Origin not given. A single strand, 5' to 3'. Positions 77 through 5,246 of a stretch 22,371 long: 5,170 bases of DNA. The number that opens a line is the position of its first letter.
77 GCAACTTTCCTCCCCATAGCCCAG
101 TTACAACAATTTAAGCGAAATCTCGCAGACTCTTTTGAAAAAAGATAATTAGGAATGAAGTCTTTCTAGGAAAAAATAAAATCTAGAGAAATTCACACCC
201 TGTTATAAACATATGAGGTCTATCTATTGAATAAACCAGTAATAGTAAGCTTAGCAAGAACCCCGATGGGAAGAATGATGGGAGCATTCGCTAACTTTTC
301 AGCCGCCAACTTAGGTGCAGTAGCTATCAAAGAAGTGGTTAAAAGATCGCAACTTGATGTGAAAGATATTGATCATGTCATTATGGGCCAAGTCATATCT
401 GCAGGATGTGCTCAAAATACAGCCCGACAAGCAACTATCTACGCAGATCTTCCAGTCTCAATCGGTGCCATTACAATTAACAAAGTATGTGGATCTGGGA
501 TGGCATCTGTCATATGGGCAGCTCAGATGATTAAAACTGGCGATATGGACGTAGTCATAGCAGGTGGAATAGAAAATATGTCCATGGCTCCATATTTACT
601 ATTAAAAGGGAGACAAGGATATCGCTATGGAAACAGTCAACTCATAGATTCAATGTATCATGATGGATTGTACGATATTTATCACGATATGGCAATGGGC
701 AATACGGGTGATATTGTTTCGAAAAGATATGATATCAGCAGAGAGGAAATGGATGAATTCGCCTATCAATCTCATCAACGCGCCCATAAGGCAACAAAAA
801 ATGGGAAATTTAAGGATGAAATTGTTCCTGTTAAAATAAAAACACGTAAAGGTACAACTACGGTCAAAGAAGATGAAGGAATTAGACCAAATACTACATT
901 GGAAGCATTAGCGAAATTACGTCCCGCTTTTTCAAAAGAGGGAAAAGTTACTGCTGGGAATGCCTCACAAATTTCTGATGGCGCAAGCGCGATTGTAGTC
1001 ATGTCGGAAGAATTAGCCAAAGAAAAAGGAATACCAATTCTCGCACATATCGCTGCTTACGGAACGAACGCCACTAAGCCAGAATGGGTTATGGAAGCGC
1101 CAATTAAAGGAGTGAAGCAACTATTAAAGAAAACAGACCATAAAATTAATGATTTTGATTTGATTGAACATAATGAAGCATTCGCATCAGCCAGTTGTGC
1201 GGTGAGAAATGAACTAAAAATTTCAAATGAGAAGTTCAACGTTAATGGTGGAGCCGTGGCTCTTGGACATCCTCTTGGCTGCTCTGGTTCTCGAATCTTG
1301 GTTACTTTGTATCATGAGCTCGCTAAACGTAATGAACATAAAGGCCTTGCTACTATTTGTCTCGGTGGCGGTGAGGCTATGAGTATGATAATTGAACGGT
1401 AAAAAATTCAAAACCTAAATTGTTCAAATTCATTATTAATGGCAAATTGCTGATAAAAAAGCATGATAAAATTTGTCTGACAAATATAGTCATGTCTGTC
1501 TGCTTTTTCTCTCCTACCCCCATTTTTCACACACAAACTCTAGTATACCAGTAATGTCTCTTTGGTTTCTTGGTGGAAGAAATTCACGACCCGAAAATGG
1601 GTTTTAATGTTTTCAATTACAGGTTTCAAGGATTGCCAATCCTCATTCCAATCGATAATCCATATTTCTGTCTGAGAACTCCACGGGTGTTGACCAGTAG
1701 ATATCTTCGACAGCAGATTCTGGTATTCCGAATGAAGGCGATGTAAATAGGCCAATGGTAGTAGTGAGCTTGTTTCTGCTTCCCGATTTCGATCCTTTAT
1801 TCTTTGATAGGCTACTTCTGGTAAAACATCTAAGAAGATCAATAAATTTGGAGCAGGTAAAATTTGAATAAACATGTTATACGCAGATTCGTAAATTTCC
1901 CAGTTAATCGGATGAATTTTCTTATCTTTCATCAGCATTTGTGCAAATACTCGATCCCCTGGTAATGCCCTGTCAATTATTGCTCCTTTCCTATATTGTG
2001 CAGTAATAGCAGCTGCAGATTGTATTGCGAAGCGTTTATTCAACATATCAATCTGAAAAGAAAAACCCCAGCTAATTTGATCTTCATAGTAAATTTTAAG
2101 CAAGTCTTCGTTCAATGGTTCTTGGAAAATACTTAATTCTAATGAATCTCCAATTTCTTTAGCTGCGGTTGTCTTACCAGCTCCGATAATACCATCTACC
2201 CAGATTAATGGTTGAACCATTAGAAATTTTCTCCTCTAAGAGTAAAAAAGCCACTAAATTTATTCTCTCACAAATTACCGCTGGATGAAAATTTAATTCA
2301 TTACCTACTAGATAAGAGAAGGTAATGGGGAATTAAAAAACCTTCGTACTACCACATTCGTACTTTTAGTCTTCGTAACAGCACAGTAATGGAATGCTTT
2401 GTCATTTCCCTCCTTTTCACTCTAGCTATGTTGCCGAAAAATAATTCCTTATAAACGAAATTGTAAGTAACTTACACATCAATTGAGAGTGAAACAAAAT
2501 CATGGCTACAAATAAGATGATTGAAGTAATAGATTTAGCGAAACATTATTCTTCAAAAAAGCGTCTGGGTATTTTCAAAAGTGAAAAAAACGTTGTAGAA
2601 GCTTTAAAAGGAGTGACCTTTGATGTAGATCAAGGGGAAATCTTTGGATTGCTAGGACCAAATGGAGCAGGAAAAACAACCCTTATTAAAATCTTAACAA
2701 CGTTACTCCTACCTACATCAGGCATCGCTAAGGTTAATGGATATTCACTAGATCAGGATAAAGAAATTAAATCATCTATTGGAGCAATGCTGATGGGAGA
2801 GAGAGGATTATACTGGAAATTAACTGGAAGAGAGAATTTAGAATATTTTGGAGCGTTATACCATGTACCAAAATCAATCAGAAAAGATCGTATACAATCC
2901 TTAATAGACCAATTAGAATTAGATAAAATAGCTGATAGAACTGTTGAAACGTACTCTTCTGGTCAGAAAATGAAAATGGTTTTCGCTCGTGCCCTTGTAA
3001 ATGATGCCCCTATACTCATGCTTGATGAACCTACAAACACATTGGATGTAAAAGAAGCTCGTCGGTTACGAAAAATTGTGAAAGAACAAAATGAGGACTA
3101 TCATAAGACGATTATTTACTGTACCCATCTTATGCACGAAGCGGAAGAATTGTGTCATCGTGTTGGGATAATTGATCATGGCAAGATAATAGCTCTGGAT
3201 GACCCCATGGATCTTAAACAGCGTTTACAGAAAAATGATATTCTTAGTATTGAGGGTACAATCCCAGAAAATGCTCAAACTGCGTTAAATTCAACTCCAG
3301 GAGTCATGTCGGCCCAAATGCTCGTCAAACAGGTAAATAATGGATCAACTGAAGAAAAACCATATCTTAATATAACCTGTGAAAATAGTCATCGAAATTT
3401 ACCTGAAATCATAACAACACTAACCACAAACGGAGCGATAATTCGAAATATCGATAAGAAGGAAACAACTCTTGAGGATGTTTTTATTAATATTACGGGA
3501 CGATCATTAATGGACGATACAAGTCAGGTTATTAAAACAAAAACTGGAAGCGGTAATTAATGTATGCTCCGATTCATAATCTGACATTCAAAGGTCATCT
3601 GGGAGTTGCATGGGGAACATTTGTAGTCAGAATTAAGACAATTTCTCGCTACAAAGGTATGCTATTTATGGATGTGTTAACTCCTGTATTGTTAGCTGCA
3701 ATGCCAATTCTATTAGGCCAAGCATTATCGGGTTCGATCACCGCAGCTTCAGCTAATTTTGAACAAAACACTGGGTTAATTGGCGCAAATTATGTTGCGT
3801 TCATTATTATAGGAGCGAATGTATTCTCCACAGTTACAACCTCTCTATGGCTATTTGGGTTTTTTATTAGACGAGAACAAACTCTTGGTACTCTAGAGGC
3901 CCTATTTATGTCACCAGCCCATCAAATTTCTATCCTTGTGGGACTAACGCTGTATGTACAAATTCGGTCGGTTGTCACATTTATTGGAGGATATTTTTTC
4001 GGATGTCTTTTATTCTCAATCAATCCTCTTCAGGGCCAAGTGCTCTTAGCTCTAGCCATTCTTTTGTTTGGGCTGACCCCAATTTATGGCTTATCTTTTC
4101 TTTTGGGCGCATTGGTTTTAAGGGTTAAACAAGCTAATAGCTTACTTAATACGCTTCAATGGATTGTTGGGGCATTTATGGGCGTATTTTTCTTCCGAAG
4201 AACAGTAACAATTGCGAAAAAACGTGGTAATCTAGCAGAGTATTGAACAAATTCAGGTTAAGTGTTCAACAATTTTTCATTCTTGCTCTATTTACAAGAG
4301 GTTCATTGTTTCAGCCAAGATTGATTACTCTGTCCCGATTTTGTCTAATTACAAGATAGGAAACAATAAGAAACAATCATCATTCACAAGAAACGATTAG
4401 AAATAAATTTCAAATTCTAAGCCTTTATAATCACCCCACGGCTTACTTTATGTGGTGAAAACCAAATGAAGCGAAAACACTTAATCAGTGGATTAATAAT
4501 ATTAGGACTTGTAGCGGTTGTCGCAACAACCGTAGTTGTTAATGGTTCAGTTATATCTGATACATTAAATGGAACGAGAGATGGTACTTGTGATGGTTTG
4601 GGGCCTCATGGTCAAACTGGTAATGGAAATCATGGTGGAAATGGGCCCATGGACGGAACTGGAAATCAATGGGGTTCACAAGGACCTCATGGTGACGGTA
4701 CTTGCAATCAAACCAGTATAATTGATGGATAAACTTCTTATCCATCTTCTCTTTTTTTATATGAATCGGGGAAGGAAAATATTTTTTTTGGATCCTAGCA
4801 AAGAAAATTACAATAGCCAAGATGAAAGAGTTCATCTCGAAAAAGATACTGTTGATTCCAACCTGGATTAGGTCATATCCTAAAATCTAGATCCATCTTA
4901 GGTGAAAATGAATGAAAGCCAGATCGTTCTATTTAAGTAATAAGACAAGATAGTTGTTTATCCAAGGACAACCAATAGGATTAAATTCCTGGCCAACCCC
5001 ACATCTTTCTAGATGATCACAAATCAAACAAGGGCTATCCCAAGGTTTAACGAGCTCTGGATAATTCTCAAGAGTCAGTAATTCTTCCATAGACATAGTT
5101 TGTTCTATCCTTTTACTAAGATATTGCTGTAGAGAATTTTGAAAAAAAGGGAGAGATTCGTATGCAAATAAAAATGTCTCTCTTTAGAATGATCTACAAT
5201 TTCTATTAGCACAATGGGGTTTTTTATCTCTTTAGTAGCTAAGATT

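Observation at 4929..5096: Unannotated stand-alone TFE-beta/RPC34-type iron-sulfur domain microprotein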

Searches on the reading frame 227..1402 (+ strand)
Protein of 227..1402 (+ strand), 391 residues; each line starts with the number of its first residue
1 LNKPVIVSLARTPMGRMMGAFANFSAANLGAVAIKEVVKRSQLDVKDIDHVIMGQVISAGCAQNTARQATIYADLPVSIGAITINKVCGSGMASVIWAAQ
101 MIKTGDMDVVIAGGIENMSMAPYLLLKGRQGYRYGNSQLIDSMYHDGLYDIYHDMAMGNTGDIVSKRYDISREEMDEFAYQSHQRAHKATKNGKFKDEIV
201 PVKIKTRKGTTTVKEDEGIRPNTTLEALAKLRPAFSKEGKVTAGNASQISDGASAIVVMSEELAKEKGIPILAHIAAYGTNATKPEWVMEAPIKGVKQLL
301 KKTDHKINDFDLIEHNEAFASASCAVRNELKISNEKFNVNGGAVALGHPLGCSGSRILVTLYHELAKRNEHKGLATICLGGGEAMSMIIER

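Call 40: search_protein_families(library=pfam, proteins=[window:227-1402:+], max_evalue=0.001)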
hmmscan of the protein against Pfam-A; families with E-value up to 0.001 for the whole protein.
window:227-1402:+ (391 aa): 3 families
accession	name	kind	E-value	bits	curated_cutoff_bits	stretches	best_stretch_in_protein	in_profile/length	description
PF00108.29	Thiolase_N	-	3.1e-99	332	26.4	1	5-262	2-260/260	Thiolase, N-terminal domain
PF02803.24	Thiolase_C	-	5.3e-42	142.8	27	1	270-391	2-123/123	Thiolase, C-terminal domain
PF00109.32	ketoacyl-synt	-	0.00038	20.6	20.8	0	81-118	167-204/252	Beta-ketoacyl synthase, N-terminal domain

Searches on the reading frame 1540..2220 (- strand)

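Call 40: search_protein_families(library=pfam, proteins=[window:1540-2220:-], max_evalue=0.001)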
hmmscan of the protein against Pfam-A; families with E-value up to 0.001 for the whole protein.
window:1540-2220:- (226 aa): 4 families
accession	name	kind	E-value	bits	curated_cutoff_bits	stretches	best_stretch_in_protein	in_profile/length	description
PF01712.25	dNK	-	7.3e-36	124.3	27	1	6-209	1-198/203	Deoxynucleoside kinase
PF02223.23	Thymidylate_kin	-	2.9e-06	27.5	27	0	120-170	114-163/185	Thymidylate kinase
PF13238.12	AAA_18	-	0.00056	20.8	29.4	0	6-148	1-115/128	AAA domain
PF13671.12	AAA_33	-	0.00062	20.5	27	0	5-167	1-141/143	AAA domain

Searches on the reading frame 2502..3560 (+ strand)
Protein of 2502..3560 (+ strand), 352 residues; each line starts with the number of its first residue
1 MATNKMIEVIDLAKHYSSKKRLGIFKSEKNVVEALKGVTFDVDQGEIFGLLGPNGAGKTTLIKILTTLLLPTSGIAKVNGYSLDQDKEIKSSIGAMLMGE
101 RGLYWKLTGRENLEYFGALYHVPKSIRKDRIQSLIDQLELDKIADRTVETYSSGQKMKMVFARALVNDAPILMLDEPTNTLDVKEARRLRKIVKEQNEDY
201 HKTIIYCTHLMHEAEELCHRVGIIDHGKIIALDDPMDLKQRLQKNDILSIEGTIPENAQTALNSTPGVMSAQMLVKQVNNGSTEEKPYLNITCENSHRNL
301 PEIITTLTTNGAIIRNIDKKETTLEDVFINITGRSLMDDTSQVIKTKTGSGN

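Call 4: search_protein_families(library=pfam, proteins=[window:2502-3560:+], max_evalue=1)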
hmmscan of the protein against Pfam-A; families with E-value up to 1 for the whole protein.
window:2502-3560:+ (352 aa): 16 families
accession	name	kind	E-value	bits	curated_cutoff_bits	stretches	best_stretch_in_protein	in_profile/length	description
PF00005.33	ABC_tran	-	3.2e-30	106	25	1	35-179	1-137/137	ABC transporter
PF13304.12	AAA_21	-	5.7e-08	33.6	27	2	47-69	1-23/304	AAA domain, putative AbiEii toxin, Type IV TA system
PF13732.12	DrrA1-3_C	-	8.9e-07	30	27.4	1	236-331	4-80/81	ATP-binding protein DrrA1-3-like, C-terminal domain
PF02463.25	SMC_N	-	2.1e-06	27.8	40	1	154-216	140-206/220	RecF/RecN/SMC N terminal domain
PF13555.12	AAA_29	-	1.6e-05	25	27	1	36-79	13-55/61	P-loop containing region of AAA domain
PF13476.12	AAA_23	-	0.00089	20.4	27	1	37-91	12-67/201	AAA domain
PF03215.21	Rad17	-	0.0018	18.6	23.8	1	22-92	21-91/186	Rad17 P-loop domain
PF04310.18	MukB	-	0.013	15.7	23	1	39-107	21-80/226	MukB N-terminal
PF13173.12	AAA_14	-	0.03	14.7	27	1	46-87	3-44/129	AAA domain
PF13401.12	AAA_22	-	0.036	14.8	27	1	50-109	10-33/130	AAA domain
PF25199.1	nSTAND_NTPase5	-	0.039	14.2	34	1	28-70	25-66/145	Novel STAND NTPase 5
PF00004.35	AAA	-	0.053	14.4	21.2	1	50-111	3-38/131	ATPase family associated with various cellular activities (AAA)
PF13604.12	AAA_30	-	0.073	13.2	27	1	47-70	20-43/191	AAA domain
PF02367.23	TsaE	-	0.091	13.2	26.6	1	28-68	4-44/128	Threonylcarbamoyl adenosine biosynthesis protein TsaE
PF13238.12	AAA_18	-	0.1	13.5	29.4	1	50-88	3-44/128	AAA domain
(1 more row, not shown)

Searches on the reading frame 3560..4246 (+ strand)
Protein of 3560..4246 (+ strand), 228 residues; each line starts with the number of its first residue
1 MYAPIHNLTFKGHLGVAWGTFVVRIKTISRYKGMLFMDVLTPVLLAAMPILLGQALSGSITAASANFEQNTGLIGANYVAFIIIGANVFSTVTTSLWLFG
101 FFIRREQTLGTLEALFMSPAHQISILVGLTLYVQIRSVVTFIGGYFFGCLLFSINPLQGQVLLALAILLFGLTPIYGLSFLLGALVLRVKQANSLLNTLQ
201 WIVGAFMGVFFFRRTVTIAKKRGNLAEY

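Call 4: search_protein_families(library=pfam, proteins=[window:3560-4246:+], max_evalue=1)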
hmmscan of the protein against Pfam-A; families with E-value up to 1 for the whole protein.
window:3560-4246:+ (228 aa): 1 family
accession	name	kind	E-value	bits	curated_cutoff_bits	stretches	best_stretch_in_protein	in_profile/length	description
PF11877.13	DUF3397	-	0.033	14.8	25.9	1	16-72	12-69/112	Protein of unknown function (DUF3397)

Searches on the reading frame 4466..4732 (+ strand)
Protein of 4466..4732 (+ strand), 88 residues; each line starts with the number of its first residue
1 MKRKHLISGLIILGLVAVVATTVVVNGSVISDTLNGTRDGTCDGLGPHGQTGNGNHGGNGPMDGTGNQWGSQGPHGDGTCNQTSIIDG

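Call 4: search_protein_families(library=pfam, proteins=[window:4466-4732:+], max_evalue=1)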
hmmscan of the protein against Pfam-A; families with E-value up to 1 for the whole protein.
window:4466-4732:+ (88 aa): 1 family
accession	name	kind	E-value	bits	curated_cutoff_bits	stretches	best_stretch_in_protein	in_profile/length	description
PF22807.2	TrAA12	-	0.061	12.1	30.9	1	33-84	384-439/463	TrAA12-like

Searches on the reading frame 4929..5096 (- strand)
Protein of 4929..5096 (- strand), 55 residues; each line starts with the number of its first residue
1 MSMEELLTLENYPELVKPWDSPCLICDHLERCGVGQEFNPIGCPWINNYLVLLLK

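Call 4: search_protein_families(library=pfam, proteins=[window:4929-5096:-], max_evalue=1)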
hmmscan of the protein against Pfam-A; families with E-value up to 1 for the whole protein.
window:4929-5096:- (55 aa): 0 families

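Call 6: find_homologous_proteins(query=window:4929-5096:-, max_evalue=0.1)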
Query window:4929-5096:- (55 aa): 18 proteins with E <= 0.1 among 18 candidates. Only proteins of 30 to 97 residues were searched: fused or split forms outside these lengths cannot appear, so this answer is no evidence that the protein stands alone or is whole; lengths 'longer' or 'shorter' looks for them.
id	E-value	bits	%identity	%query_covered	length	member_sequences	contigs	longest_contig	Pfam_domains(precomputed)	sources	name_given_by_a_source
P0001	6.7e-30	119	91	100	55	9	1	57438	-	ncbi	ncbi:MAG: hypothetical protein ACW98I_07860 [Candidatus Hodarchaeales archaeon]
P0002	2.3e-28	114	87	100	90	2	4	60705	-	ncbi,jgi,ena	ncbi:MAG: hypothetical protein ACW97Z_12740 [Candidatus Hodarchaeales archaeon]|jgi:hypothetical pro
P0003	3.0e-25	105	76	100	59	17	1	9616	-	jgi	jgi:hypothetical protein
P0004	3.8e-25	104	72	98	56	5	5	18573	-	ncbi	ncbi:MAG: hypothetical protein ACXACP_07680 [Candidatus Hodarchaeales archaeon]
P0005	4.3e-25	104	73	100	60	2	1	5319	-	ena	-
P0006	1.0e-24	103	80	93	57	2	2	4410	-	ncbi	ncbi:MAG: hypothetical protein ACFFAJ_17650 [Candidatus Hodarchaeota archaeon]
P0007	5.8e-24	101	75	100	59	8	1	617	-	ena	-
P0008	9.0e-24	100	73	100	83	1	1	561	-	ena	-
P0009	4.1e-23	98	78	93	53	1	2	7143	-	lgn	-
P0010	8.8e-23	97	73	100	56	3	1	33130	-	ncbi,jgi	ncbi:MAG: hypothetical protein ACTSPG_05440 [Candidatus Hodarchaeales archaeon]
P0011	1.2e-22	96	72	96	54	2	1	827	-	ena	-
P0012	1.3e-22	96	69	100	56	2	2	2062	-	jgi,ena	-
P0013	1.7e-22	96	77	95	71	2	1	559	-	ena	-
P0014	2.2e-22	96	73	95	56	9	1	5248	-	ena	-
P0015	2.6e-21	92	69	100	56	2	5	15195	-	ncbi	ncbi:MAG: hypothetical protein ACFFB2_19615 [Promethearchaeota archaeon]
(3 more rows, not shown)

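Call 15: search_solved_structures(query=A1, max_evalue=10, show_alignments=3)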
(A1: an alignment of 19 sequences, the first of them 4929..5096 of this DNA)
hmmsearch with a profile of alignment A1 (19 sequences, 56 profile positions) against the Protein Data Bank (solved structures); distinct sequences matched with E-value up to 10: 4.
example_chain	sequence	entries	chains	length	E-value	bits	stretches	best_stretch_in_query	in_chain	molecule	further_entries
2iyb_E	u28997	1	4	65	0.05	16.9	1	12-41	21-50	TESTIN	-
2xqn_T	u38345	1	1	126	0.37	14.1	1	12-41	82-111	TESTIN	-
7z15_D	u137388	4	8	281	0.42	13.9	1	5-27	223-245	Alpha-D-ribose 1-methylphosphonate 5-phosphate C-P lyase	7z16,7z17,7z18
4xb6_D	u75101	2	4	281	0.42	13.9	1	5-27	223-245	Alpha-D-ribose 1-methylphosphonate 5-phosphate C-P lyase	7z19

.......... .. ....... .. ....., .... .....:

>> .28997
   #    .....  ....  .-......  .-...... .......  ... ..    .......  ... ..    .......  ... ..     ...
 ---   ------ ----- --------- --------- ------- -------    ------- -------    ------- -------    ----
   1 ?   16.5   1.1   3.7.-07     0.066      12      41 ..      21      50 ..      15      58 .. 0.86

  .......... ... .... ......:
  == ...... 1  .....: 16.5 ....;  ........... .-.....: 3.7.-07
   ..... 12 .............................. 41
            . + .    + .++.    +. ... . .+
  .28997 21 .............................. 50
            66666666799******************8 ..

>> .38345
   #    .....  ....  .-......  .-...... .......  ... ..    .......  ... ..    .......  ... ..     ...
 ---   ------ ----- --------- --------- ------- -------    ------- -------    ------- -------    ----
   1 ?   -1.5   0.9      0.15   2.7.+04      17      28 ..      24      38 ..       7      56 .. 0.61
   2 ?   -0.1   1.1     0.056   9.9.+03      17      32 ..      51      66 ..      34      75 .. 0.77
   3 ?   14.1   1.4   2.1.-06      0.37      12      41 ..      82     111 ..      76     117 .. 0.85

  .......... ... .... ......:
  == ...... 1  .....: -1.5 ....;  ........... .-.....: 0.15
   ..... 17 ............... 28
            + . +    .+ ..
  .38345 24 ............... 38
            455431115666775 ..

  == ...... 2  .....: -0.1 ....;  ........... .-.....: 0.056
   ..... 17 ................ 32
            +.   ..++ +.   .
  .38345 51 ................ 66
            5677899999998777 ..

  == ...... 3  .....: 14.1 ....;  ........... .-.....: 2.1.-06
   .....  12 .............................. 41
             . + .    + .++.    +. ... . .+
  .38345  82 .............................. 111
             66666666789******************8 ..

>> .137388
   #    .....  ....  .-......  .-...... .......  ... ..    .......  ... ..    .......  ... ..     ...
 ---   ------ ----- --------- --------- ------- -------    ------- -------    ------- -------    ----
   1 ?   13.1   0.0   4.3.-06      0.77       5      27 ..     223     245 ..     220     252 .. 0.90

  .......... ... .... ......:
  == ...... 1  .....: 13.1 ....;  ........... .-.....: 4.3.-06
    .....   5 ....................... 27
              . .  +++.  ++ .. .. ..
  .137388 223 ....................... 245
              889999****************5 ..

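Call 24: predict_structure(alignment_id=A1)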
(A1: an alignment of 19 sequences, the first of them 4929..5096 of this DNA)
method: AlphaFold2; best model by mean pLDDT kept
length: 55 residues; sequences in the alignment: 19
mean_pLDDT: 62.1   pTM: 0.35
mean pLDDT of the five models: 62.1, 56.8, 55.4, 55.1, 53.8
residues with pLDDT >= 90: 0; 70-90: 10; 50-70: 42; < 50: 3
segments of 3 or more residues with pLDDT < 50: none
pLDDT, mean of each block of 10 residues (from residue 1): 65 71 65 56 57 54
secondary structure, 60 per line:
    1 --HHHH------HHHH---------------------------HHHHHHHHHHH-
elements in order: H3-6 H13-16 H44-54

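Call 36: search_protein_families(library=ncbifam, proteins=[window:4929-5096:-], max_evalue=1)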
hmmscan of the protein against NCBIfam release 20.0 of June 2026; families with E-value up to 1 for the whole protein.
window:4929-5096:- (55 aa): 0 families
